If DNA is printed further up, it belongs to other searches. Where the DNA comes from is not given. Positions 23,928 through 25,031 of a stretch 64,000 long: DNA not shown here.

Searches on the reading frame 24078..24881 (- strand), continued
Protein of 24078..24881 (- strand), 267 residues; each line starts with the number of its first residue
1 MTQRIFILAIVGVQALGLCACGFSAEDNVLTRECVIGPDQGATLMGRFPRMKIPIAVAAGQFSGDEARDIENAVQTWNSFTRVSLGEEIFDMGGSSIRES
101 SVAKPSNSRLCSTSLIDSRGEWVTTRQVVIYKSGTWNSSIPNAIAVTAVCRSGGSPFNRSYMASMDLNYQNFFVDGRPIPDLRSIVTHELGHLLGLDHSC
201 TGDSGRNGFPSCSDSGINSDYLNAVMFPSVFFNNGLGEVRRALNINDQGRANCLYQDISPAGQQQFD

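Call 55: find_encoding_contigs(protein=P0021, flank=4000, max_places=1)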
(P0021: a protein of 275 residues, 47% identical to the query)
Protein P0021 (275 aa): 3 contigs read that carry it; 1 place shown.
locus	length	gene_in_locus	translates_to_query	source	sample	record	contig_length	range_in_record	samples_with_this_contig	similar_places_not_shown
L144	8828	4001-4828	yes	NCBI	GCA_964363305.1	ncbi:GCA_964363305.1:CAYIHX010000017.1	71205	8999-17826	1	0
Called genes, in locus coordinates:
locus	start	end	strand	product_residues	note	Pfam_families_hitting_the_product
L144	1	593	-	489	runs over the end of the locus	PF13541:ChlI, PF01078:Mg_chelatase, PF00493:MCM (faint)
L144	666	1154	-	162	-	PF00226:DnaJ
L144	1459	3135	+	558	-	-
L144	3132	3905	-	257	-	PF00106:adh_short, PF08659:KR, PF23441:SDR, PF13561:adh_short_C2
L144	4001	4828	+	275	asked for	PF00413:Peptidase_M10 (weak)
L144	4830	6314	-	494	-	PF01966:HD (faint)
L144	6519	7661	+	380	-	PF00491:Arginase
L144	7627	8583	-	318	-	PF13365:Trypsin_2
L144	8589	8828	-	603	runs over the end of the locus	PF07973:tRNA_SAD, PF00587:tRNA-synt_2b, PF03129:HGTP_anticodon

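Call 56: find_encoding_contigs(protein=P0014, flank=4000, max_places=1)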
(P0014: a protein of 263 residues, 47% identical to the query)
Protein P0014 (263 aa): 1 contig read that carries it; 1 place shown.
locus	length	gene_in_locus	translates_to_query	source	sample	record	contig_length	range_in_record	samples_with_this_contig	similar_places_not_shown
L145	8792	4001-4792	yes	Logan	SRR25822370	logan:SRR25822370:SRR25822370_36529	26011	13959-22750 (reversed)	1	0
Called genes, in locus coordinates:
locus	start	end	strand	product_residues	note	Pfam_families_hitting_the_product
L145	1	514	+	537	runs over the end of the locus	PF13541:ChlI, PF01078:Mg_chelatase, PF00493:MCM (weak), PF13335:Mg_chelatase_C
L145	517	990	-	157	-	PF00226:DnaJ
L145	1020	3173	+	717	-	PF00753:Lactamase_B (faint)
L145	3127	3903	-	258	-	PF00106:adh_short, PF08659:KR, PF23441:SDR, PF13561:adh_short_C2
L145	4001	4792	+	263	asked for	PF00413:Peptidase_M10 (faint)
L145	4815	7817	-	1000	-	PF00672:HAMP, PF00211:Guanylate_cyc, PF02985:HEAT (faint), PF13513:HEAT_EZ (faint), PF13646:HEAT_2, PF03130:HEAT_PBS (faint), PF12717:Cnd1 (faint), PF13646:HEAT_2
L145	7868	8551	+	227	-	PF00849:PseudoU_synth_2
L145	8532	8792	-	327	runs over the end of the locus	PF10672:Methyltrans_SAM, PF03602:Cons_hypoth95 (weak)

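Call 57: find_encoding_contigs(protein=P0037, flank=4000, max_places=1)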
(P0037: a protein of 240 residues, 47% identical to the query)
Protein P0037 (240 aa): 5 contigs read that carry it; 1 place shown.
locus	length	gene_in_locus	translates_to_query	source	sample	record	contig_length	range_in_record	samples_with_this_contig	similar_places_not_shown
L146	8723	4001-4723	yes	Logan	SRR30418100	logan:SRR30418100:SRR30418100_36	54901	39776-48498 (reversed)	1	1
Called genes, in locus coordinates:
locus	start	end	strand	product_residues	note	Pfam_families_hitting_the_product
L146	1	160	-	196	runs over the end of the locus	-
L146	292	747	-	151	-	PF00226:DnaJ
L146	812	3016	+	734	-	PF03772:Competence (faint)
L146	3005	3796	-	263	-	PF00106:adh_short, PF08659:KR, PF23441:SDR, PF13561:adh_short_C2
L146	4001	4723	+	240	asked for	PF00413:Peptidase_M10 (faint)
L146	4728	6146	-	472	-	-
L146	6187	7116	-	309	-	-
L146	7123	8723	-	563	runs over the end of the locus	PF07973:tRNA_SAD, PF00587:tRNA-synt_2b, PF03129:HGTP_anticodon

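Call 58: find_encoding_contigs(protein=P0041, flank=4000, max_places=1)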
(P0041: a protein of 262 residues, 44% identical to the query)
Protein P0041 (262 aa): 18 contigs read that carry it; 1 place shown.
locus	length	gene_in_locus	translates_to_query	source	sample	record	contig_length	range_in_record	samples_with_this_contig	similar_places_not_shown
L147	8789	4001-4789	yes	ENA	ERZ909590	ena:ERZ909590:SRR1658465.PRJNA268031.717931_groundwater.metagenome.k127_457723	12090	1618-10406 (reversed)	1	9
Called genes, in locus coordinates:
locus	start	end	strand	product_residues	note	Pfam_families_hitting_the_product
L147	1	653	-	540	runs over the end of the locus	PF00672:HAMP (weak), PF06580:His_kinase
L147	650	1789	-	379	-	PF01547:SBP_bac_1, PF13416:SBP_bac_8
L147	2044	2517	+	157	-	-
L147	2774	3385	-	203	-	PF01797:Y1_Tnp (weak)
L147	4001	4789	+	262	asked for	-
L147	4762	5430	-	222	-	PF02230:Abhydrolase_2 (weak), PF12146:Hydrolase_4 (faint), PF12697:Abhydrolase_6 (faint)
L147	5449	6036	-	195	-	-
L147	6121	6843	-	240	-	PF20772:TACO1_YebC_N, PF01709:Transcrip_reg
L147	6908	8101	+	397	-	PF07690:MFS_1, PF12832:MFS_1_like (weak), PF00083:Sugar_tr, PF07690:MFS_1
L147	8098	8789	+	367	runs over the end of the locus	PF00892:EamA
